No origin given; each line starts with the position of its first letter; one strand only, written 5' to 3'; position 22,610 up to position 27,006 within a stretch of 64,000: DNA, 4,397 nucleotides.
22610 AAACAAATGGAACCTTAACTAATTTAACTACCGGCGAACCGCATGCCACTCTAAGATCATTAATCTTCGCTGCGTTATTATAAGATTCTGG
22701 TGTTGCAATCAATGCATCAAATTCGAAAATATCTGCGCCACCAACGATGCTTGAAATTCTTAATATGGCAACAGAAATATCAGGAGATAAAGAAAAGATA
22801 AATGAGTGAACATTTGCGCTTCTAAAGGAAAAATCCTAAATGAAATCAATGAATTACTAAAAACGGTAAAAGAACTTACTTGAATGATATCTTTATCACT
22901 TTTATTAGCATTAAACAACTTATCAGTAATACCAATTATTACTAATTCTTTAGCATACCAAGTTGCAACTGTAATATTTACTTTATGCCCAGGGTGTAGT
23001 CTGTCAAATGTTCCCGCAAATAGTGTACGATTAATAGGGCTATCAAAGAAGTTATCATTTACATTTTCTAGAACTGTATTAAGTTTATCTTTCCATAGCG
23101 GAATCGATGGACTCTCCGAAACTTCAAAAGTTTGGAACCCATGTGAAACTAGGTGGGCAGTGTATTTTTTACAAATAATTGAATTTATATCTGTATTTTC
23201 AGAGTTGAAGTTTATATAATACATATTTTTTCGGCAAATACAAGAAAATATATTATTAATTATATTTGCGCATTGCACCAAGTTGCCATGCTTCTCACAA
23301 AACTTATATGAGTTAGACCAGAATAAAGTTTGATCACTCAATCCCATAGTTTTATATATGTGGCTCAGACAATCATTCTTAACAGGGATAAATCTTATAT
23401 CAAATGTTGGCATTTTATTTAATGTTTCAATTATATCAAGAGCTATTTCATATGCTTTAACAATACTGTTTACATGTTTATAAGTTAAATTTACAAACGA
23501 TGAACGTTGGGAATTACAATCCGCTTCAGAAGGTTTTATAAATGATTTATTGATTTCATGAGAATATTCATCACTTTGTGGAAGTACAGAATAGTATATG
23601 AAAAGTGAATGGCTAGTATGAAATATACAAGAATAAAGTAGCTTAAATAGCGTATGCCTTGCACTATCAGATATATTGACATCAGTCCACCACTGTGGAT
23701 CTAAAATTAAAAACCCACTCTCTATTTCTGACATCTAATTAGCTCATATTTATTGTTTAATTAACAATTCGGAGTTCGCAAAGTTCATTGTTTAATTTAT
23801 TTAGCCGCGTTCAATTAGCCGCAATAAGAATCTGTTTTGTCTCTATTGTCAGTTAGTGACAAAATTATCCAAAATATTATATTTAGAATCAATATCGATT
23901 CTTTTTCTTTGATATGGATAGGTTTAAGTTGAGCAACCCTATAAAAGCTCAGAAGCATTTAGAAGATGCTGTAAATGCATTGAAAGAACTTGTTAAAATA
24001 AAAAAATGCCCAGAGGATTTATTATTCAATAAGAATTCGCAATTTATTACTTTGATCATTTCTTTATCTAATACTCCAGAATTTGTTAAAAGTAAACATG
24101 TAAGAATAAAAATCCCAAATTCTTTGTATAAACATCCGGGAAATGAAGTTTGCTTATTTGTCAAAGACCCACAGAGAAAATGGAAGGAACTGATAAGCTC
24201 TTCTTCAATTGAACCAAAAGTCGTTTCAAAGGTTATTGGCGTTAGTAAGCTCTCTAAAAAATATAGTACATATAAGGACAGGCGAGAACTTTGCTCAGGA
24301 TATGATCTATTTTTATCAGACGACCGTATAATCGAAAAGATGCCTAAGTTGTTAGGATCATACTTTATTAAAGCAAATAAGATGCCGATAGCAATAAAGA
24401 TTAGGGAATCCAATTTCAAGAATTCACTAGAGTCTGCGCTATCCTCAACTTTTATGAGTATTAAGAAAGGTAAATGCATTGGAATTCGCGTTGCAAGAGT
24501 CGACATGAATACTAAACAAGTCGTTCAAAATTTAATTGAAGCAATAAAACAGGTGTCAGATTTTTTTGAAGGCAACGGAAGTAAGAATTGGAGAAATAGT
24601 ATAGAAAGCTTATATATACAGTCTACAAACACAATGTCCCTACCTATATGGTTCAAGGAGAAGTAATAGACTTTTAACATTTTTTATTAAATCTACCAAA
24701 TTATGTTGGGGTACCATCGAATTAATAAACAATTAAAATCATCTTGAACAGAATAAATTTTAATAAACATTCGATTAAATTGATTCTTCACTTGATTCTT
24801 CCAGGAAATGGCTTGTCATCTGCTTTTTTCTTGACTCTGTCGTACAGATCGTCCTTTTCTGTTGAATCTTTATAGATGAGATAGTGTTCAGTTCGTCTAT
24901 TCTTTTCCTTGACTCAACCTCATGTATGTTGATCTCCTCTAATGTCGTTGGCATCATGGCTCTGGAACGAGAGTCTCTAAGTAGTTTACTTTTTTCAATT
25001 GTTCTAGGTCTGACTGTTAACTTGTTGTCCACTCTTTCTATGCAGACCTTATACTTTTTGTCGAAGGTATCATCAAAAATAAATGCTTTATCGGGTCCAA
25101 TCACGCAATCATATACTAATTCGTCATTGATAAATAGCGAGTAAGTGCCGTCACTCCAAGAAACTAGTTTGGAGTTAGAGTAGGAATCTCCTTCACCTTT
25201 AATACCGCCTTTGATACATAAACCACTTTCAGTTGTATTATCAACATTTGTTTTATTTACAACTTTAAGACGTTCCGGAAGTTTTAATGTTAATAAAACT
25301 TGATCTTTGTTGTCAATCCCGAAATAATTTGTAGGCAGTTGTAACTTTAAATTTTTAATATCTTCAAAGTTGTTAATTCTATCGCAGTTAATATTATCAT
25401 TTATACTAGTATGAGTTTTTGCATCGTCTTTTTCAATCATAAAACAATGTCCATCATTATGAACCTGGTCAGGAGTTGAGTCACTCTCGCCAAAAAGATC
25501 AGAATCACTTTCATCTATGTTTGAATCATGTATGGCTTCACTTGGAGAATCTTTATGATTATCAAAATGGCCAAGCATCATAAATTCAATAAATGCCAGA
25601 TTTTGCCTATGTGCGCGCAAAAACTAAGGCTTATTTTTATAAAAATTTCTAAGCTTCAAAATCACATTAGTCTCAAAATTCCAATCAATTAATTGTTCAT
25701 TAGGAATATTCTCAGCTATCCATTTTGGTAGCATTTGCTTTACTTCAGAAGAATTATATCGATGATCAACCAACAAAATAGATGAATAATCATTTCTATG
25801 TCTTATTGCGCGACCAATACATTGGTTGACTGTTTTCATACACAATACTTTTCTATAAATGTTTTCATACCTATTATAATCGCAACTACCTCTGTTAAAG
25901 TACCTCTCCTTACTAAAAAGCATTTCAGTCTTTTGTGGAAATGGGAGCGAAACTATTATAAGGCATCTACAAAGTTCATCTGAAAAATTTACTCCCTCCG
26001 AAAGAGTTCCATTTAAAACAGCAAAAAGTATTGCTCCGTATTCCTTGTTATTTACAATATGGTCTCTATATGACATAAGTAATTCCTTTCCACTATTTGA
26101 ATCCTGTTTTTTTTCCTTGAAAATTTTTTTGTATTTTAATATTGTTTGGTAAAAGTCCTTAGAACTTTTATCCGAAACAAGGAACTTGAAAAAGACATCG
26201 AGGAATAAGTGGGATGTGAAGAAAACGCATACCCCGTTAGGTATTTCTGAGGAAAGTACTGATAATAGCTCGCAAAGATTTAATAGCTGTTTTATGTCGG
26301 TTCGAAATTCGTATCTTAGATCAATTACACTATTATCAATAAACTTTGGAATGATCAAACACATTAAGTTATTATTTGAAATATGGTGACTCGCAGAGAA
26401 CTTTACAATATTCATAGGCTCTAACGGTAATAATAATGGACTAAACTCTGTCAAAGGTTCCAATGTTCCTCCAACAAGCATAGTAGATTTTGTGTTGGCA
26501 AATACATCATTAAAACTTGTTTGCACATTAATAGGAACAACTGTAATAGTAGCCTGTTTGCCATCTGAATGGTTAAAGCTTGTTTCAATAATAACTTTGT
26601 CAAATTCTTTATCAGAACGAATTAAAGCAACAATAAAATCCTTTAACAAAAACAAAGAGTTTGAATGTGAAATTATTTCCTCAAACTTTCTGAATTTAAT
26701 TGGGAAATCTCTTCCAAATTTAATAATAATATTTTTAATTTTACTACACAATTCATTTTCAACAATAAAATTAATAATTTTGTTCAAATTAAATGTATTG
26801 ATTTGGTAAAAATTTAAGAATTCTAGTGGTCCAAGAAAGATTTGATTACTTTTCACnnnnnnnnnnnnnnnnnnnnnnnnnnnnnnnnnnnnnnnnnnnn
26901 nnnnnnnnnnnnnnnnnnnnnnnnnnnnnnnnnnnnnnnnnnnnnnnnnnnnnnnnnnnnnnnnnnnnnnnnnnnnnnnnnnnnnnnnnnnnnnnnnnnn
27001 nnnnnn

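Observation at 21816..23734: Two track ORFs are one PPAT-like gene: a 44-nt intron sits exactly inside the conserved PPAT core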

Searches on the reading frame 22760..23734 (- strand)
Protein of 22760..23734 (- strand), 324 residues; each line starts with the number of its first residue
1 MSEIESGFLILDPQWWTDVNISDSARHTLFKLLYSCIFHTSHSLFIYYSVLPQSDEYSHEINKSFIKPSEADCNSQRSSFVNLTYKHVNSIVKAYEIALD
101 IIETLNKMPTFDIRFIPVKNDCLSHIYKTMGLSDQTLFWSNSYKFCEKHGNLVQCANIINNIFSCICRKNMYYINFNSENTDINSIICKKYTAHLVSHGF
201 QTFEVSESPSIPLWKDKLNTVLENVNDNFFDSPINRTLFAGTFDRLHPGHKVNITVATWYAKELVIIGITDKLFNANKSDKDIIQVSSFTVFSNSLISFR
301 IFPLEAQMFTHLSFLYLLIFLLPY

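Call 48: search_protein_families(library=ncbifam, proteins=[window:22760-23734:-], max_evalue=1)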
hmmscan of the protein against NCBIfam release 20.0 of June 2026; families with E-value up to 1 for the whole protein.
window:22760-23734:- (324 aa): 5 families
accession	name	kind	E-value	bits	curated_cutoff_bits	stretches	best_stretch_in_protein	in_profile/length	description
NF001985.0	PRK00777.1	subfamily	4.8e-06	26.7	104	1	237-296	7-62/157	pantetheine-phosphate adenylyltransferase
TIGR00125.1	cyt_tran_rel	domain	0.0014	18.8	27.7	1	238-278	3-43/65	adenylyltransferase/cytidyltransferase family protein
NF002250.0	PRK01170.1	subfamily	0.0031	17.1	489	1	236-279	2-45/322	bifunctional pantetheine-phosphate adenylyltransferase/NTP phosphatase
NF041124.1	CoaD_Thcocales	equivalog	0.011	15.6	290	1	237-278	7-47/156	phosphopantetheine adenylyltransferase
TIGR01518.1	g3p_cytidyltrns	equivalog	0.081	13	165.4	1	238-282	2-45/125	glycerol-3-phosphate cytidylyltransferase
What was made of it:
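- There are weak NCBIfam hits to the generic cytidylyltransferase model TIGR00125 and to glycerol-3-phosphate cytidylyltransferase TIGR01518 (call 48).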

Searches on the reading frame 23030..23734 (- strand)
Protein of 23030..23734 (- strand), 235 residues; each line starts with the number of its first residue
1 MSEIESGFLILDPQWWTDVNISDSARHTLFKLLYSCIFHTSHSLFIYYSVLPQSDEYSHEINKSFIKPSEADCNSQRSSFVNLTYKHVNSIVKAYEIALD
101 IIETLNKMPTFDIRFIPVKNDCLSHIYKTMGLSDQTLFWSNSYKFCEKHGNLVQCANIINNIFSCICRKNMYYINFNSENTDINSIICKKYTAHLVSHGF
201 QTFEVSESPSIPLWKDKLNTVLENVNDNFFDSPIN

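Call 69: find_homologous_proteins(query=A4, max_evalue=0.01)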
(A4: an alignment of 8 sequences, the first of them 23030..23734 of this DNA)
Query A4 (8 sequences) (235 aa, profile of the alignment): 3 proteins with E <= 0.01 among 2056 candidates.
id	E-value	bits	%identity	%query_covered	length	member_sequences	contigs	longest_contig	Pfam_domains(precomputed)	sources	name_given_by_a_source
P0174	1.3e-107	377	69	100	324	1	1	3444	-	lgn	-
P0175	3.9e-107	375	67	100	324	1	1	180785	-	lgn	-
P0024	3.3e-98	346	52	100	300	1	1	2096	-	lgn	-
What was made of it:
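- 23030..23734 (-): N-terminal region, residues 1-235; found only in the genus at sequence level; predicted five-stranded alpha/beta domain. A profile search found no sequence homologue outside Cryptosporidium (call 69).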

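Call 77: predict_structure(alignment_id=A4)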
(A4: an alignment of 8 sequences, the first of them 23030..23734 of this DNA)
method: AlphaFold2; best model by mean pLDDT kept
length: 235 residues; sequences in the alignment: 8
mean_pLDDT: 66.9   pTM: 0.68
mean pLDDT of the five models: 66.9, 63.4, 49.4, 46.9, 46.3
residues with pLDDT >= 90: 16; 70-90: 112; 50-70: 38; < 50: 69
segments of 3 or more residues with pLDDT < 50: 52-79, 134-149, 151-167, 219-224
pLDDT, mean of each block of 10 residues (from residue 1): 82 80 88 91 77 39 31 38 75 86 77 55 70 45 39 45 50 89 87 82 86 65 60 71
secondary structure, 60 per line:
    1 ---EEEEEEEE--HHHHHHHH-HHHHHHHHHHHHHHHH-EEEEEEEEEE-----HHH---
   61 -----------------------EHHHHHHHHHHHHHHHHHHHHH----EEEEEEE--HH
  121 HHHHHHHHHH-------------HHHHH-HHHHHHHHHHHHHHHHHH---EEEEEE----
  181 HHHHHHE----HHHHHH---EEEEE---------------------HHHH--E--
elements in order: E4-11 H14-21 H23-38 E40-49 H85-105 E110-116 H119-130 H144-148 H150-167 E171-176 H181-186 H192-197 E201-205 H227-230
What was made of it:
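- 23030..23734 (-): AF2 gives pLDDT 66.9 and pTM 0.68 (call 77).
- On HUP-class Rossmann-like fold (nucleotidyltransferase / USP / class I aaRS-like), for the N-terminal 235 aa: The AF2 model has pLDDT 66.9 and pTM 0.68 from only 8 sequences (call 77).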

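Call 81: fold_search(model_id=the predicted structure, library=pdb)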
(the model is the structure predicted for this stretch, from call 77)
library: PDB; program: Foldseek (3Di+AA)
matches with E <= 10: 555; with E <= 0.001: 0
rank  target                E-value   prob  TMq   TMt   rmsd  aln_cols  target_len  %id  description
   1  7ji4                  4.5e-02  0.54  0.27  0.41  10.3       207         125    9  Universal stress protein (USP) domain of KdpD histidine kinase in complex with second messenger c-di-AMP (released 2021-05-26)
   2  7d8z_A                4.5e-02  0.21  0.25  0.08  19.4       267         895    7  human potassium-chloride co-transporter KCC2 (released 2020-12-30)
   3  3q94_A                4.8e-02  0.28  0.23  0.20  12.5       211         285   10  The crystal structure of fructose 1,6-bisphosphate aldolase from Bacillus anthracis str. 'Ames Ancestor' (released 2011-01-26)
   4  6m1y_A                5.8e-02  0.21  0.24  0.08  18.7       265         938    8  The overall structure of KCC3 (released 2020-11-04)
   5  7ngb_A                5.8e-02  0.18  0.24  0.09  19.5       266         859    8  Structure of Wild-Type Human Potassium Chloride Transporter KCC3 in NaCl (LMNG/CHS) (released 2021-06-09)
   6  6ez3_D                6.2e-02  0.44  0.32  0.34  12.7       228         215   10  Structure of CDPS from Staphylococcus haemolyticus (released 2018-11-14)
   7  6ez3_B                6.6e-02  0.35  0.30  0.32  11.9       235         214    9  Structure of CDPS from Staphylococcus haemolyticus (released 2018-11-14)
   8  7aio_B                8.0e-02  0.16  0.24  0.08  19.4       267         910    9  Structure of Human Potassium Chloride Transporter KCC3 S45D/T940D/T997D in NaCl (Subclass) (released 2021-06-02)
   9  2x3f_B                8.5e-02  0.28  0.25  0.22  15.2       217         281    9  Crystal Structure of the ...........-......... Staphylococcus aureus Sar2676, a Pantothenate Synthetase. (released 2010-07-21)
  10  3q12_D                1.0e-01  0.18  0.24  0.22  12.9       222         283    9  Pantoate-beta-alanine ligase from Yersinia pestis in complex with pantoate. (released 2011-02-02)
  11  3ag6_A                1.2e-01  0.25  0.25  0.22  14.0       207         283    9  Crystal Structure of Pantothenate Synthetase from Staphylococcus aureus in complex with pantoyl adenylate (released 2010-07-21)
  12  5mlq_A                1.5e-01  0.13  0.24  0.24  15.1       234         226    8  Structure of CDPS from Nocardia brasiliensis (released 2018-05-02)
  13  6ez3_E                1.7e-01  0.30  0.33  0.35  12.6       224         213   11  Structure of CDPS from Staphylococcus haemolyticus (released 2018-11-14)
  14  5ocd_H                1.7e-01  0.11  0.23  0.24  15.5       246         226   11  structure of a CDPS from Fluoribacter dumoffii (released 2018-08-01)
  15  6ez3_C                1.8e-01  0.25  0.32  0.34  13.3       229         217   10  Structure of CDPS from Staphylococcus haemolyticus (released 2018-11-14)
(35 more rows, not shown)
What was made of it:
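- Tried and rejected: Foldseek against PDB with the N-terminal model found nothing significant (call 81).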

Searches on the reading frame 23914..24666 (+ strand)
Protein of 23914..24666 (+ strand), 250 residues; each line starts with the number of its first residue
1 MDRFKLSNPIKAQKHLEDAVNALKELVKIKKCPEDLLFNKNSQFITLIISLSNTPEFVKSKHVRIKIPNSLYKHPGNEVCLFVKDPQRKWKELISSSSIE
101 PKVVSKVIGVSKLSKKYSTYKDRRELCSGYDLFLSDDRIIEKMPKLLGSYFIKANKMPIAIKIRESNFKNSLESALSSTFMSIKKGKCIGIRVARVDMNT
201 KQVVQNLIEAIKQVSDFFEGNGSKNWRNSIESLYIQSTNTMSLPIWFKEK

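Call 28: search_protein_families(library=pfam, proteins=[window:23914-24666:+], max_evalue=0.001)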
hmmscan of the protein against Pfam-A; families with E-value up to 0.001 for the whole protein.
window:23914-24666:+ (250 aa): 1 family
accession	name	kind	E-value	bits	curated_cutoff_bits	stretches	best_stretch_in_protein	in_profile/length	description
PF00687.26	Ribosomal_L1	-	9.3e-40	136.8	32.2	1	41-240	11-197/198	Ribosomal protein L1p/L10e family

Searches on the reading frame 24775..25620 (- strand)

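Call 28: search_protein_families(library=pfam, proteins=[window:24775-25620:-], max_evalue=0.001)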
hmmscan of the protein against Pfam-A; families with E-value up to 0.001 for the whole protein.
window:24775-25620:- (281 aa): 1 family
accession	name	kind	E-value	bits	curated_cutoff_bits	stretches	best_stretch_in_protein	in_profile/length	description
PF04004.18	Leo1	-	1.9e-08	34.8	27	1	142-215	57-132/165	Leo1-like protein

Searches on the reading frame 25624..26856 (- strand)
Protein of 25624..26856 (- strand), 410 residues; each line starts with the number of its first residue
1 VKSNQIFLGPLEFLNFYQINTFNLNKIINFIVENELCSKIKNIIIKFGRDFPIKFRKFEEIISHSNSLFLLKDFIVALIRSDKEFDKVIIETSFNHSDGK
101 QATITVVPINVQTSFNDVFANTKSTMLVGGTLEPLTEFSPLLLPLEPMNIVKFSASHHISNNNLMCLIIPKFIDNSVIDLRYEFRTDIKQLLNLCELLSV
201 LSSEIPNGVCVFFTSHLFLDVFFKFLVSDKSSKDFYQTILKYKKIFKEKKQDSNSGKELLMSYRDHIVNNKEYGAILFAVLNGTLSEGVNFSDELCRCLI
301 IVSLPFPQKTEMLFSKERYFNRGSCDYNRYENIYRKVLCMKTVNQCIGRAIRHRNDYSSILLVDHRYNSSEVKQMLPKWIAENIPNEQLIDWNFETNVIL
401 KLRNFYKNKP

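Call 28: search_protein_families(library=pfam, proteins=[window:25624-26856:-], max_evalue=0.001)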
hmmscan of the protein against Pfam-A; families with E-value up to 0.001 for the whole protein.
window:25624-26856:- (410 aa): 1 family
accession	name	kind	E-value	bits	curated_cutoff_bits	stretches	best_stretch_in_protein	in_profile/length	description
PF13307.12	Helicase_C_2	-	8.9e-45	153.2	25.3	1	200-382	3-169/170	Helicase C-terminal domain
